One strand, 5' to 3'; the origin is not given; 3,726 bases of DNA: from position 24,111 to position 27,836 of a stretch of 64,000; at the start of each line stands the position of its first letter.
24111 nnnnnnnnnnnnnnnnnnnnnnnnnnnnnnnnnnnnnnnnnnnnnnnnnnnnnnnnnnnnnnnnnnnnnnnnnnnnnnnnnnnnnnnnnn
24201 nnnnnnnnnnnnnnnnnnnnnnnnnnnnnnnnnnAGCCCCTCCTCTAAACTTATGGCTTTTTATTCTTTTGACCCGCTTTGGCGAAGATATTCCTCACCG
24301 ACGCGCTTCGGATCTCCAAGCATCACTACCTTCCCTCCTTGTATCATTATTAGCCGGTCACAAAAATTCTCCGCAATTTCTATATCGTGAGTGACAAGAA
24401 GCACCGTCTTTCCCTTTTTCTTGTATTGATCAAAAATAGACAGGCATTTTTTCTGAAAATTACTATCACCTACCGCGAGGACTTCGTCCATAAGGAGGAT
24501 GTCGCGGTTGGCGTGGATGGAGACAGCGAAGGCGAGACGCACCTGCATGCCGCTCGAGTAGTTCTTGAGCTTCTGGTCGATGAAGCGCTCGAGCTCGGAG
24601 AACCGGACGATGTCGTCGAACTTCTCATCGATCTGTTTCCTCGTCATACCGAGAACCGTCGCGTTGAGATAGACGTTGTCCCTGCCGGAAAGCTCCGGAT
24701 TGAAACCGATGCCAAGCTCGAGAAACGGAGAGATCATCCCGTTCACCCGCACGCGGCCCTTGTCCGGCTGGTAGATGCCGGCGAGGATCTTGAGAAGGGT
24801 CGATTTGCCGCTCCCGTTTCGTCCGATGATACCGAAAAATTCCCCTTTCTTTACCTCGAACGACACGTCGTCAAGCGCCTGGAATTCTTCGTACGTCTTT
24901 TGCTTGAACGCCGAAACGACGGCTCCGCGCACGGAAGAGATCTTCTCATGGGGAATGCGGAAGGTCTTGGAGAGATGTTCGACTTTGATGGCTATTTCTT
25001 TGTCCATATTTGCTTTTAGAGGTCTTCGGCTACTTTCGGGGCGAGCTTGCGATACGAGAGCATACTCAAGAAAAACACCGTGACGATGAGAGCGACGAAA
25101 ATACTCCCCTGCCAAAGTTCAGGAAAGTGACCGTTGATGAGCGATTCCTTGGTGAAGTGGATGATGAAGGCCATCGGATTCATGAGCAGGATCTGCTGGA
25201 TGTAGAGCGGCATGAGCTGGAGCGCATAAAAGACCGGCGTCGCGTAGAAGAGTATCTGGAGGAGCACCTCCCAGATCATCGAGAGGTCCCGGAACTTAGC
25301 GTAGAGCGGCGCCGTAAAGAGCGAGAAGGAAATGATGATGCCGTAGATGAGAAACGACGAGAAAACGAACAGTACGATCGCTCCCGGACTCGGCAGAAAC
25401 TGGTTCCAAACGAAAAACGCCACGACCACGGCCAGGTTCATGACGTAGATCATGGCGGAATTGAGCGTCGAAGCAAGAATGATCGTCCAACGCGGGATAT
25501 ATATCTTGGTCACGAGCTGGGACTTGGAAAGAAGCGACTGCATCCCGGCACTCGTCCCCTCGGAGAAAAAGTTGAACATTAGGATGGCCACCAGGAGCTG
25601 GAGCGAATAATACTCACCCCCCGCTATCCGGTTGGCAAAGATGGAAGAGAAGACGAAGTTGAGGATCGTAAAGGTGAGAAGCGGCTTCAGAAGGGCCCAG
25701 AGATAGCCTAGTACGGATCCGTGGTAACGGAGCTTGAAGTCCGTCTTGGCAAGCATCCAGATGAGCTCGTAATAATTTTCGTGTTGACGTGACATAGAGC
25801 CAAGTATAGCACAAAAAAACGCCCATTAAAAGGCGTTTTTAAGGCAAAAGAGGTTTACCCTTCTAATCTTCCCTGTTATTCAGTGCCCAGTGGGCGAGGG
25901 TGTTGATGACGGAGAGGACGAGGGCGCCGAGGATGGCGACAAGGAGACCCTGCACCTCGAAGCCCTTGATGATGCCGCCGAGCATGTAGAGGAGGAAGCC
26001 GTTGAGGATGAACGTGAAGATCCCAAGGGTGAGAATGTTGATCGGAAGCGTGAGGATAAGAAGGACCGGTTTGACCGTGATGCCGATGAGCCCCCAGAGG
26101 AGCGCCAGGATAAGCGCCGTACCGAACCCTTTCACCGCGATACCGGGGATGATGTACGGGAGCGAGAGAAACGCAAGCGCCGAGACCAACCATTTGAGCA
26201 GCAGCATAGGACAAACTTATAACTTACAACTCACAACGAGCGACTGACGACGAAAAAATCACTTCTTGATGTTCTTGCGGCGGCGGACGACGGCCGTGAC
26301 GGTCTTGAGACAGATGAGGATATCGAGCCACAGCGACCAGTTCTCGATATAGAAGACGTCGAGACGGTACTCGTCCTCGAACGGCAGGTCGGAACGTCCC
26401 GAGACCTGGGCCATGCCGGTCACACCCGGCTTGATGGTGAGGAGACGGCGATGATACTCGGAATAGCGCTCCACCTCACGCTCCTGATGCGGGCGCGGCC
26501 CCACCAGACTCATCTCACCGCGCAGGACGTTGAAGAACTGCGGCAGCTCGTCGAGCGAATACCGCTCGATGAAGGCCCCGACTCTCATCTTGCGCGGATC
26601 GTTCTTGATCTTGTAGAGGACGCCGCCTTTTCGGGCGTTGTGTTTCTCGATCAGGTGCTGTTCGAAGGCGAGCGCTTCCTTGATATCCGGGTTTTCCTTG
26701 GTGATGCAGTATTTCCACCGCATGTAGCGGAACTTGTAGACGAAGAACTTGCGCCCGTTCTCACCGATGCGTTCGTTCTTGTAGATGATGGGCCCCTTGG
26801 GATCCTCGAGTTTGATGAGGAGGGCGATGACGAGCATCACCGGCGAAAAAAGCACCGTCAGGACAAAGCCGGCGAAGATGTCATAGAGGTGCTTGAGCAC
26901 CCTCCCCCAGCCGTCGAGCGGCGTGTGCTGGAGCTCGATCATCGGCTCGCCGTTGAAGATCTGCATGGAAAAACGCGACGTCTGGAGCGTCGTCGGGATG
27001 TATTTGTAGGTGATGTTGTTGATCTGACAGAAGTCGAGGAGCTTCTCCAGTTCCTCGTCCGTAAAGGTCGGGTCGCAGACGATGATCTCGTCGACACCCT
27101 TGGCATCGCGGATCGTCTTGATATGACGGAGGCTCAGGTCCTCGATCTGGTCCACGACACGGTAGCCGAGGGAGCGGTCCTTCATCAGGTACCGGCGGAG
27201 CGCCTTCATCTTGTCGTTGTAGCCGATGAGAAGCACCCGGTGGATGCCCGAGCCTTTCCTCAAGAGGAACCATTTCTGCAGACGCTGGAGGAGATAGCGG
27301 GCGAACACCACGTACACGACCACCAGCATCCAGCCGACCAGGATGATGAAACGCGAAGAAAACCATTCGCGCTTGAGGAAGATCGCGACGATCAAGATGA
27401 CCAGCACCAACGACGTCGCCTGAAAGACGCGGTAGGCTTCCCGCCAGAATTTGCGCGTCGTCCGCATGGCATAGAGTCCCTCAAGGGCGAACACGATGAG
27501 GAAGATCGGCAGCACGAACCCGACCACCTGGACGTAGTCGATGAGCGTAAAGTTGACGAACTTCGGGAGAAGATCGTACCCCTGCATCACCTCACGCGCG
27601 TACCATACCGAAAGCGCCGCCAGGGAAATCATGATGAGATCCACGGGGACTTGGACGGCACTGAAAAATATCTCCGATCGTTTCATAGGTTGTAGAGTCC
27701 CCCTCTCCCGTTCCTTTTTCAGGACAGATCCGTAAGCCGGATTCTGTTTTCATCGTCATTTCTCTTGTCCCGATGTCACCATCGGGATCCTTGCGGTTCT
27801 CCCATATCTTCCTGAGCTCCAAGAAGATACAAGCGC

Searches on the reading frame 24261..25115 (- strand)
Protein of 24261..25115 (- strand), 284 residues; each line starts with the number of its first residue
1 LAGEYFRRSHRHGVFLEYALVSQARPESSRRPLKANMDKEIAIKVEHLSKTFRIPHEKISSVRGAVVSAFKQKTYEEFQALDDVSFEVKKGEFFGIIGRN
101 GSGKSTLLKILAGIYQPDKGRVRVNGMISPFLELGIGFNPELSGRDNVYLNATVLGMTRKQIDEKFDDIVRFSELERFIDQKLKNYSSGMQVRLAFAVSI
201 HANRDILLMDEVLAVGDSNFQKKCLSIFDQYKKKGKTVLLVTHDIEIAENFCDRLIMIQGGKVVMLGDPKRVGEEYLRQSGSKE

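Call 4: search_protein_families(library=pfam, proteins=[window:24261-25115:-], max_evalue=0.01)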
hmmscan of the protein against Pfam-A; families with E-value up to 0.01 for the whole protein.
window:24261-25115:- (284 aa): 7 families
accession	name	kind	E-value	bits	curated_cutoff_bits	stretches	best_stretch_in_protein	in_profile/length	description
PF00005.33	ABC_tran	-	1.2e-23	84.7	25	1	81-212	1-135/137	ABC transporter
PF13304.12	AAA_21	-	4.8e-09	37.2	27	1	93-132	1-26/304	AAA domain, putative AbiEii toxin, Type IV TA system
PF02463.25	SMC_N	-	2.9e-05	24.1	40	0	76-109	8-42/220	RecF/RecN/SMC N terminal domain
PF13476.12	AAA_23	-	4.9e-05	24.5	27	1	76-114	5-42/201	AAA domain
PF13555.12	AAA_29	-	0.00011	22.3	27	1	81-125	12-55/61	P-loop containing region of AAA domain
PF13175.12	AAA_15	-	0.00077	19.6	32.1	1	78-205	11-89/374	AAA ATPase domain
PF13401.12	AAA_22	-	0.0016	19.2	27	1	95-243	9-123/130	AAA domain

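Call 5: search_protein_families(library=ncbifam, proteins=[window:24261-25115:-], max_evalue=0.01)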
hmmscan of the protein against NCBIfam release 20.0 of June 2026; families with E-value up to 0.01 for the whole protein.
window:24261-25115:- (284 aa): 191 families (the best 25 are shown)
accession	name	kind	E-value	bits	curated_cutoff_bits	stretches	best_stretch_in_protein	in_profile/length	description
NF010065.0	PRK13545.1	equivalog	5.1e-58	197.1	538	1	43-276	5-234/549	teichoic acids export protein ATP-binding subunit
NF010066.0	PRK13546.1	equivalog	9.9e-54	182.5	320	1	40-276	2-234/264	teichoic acids export ABC transporter ATP-binding subunit TagH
NF050108.1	galactan_ABC_ATP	equivalog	1.2e-51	175.2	400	1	65-276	30-240/244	galactan export ABC transporter ATP-binding subunit Wzt/RfbE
TIGR01188.1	drrA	subfamily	5.5e-43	147.4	312.45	2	141-271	80-210/302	daunorubicin resistance ABC transporter, ATP-binding protein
TIGR04521.1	ECF_ATPase_2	equivalog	1.7e-35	122.5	330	2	68-127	8-67/279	energy-coupling factor transporter ATPase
NF010060.0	PRK13537.1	equivalog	4.4e-33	114.5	521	1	71-272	21-233/314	nodulation factor ABC transporter ATP-binding protein NodI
TIGR04520.1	ECF_ATPase_1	equivalog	5.7e-33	114.5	315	2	74-127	12-64/269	energy-coupling factor transporter ATPase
NF010059.0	PRK13536.1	equivalog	1.5e-32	112.7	549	1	43-275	21-264/342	nodulation factor ABC transporter ATP-binding protein NodI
NF010068.0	PRK13548.1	equivalog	3.2e-31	108.4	261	2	150-272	102-230/261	heme ABC transporter ATP-binding protein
NF010156.0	PRK13635.1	equivalog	1.1e-30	106.8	392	2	76-128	18-70/279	energy-coupling factor ABC transporter ATP-binding protein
NF006987.0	PRK09452.1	equivalog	4.9e-30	104.5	482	1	72-275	24-238/378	spermidine/putrescine ABC transporter ATP-binding protein PotA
TIGR02673.1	FtsE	equivalog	9.6e-30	103.8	264.85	2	145-261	97-213/214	cell division ATP-binding protein FtsE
TIGR00968.1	3a0106s01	subfamily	1.4e-29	103.3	342.75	1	72-274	7-220/237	sulfate ABC transporter ATP-binding protein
NF010170.0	PRK13651.1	equivalog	1.7e-29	102.7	432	2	148-271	127-251/308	cobalt transporter ATP-binding subunit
TIGR01288.1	nodI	equivalog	3.2e-29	101.9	424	1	72-275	11-225/303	nodulation factor ABC transporter ATP-binding protein NodI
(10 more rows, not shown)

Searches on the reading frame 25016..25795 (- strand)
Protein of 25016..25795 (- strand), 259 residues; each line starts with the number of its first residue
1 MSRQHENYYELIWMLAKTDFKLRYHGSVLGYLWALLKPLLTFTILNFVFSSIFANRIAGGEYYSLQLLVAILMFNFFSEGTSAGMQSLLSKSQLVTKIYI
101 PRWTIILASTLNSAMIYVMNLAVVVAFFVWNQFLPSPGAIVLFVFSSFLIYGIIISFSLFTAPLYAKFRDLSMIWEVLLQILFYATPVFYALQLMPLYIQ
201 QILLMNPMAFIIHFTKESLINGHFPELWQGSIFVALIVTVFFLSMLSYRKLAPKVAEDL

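Call 4: search_protein_families(library=pfam, proteins=[window:25016-25795:-], max_evalue=0.01)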
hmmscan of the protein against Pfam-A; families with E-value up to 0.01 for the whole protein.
window:25016-25795:- (259 aa): 1 family
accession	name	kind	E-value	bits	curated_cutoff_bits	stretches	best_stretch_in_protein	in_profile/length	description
PF01061.29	ABC2_membrane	-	4.6e-15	56.2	26.9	1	11-212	2-203/211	ABC-2 type transporter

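Call 5: search_protein_families(library=ncbifam, proteins=[window:25016-25795:-], max_evalue=0.01)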
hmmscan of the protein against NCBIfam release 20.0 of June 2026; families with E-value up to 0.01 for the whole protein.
window:25016-25795:- (259 aa): 4 families
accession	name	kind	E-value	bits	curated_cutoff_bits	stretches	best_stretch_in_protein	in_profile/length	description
NF050109.1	galactan_ABC_perm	equivalog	5.8e-12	45.7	380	1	9-255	21-268/272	galactan export ABC transporter permease subunit Wzm/RfbD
NF050053.1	CapPschTportKpsM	equivalog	1.8e-07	31.4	300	1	19-248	12-247/257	capsule polysaccharide transporter KpsM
NF011648.0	PRK15066.1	subfamily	4.7e-06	26.3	225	1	34-244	28-244/257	ABC transporter permease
NF011723.0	PRK15176.1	equivalog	0.00011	22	297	1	10-243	19-251/264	Vi polysaccharide ABC transporter inner membrane protein VexB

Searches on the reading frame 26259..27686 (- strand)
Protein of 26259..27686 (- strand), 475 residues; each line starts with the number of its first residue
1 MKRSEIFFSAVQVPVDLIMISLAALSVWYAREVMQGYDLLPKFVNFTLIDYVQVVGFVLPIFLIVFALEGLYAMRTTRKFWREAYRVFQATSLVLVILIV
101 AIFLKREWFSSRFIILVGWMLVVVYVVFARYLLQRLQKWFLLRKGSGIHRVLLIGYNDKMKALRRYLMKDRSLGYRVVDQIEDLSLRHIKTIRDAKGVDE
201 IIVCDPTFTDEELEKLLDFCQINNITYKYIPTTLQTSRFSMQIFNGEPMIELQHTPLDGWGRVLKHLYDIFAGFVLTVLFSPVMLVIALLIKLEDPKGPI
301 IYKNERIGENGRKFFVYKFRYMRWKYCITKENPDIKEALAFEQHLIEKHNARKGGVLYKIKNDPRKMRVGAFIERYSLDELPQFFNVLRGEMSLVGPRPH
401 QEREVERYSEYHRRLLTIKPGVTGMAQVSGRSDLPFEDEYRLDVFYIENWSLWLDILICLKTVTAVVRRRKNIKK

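Call 6: search_protein_families(library=pfam, proteins=[window:26259-27686:-], max_evalue=0.001)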
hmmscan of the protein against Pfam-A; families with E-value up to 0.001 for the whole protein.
window:26259-27686:- (475 aa): 2 families
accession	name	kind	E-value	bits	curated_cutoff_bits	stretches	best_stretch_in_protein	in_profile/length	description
PF02397.22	Bac_transf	-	2.1e-60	203.8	27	1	265-467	1-178/179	Bacterial sugar transferase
PF13727.12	CoA_binding_3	-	6.9e-06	26.6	25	1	69-181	3-110/175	CoA-binding domain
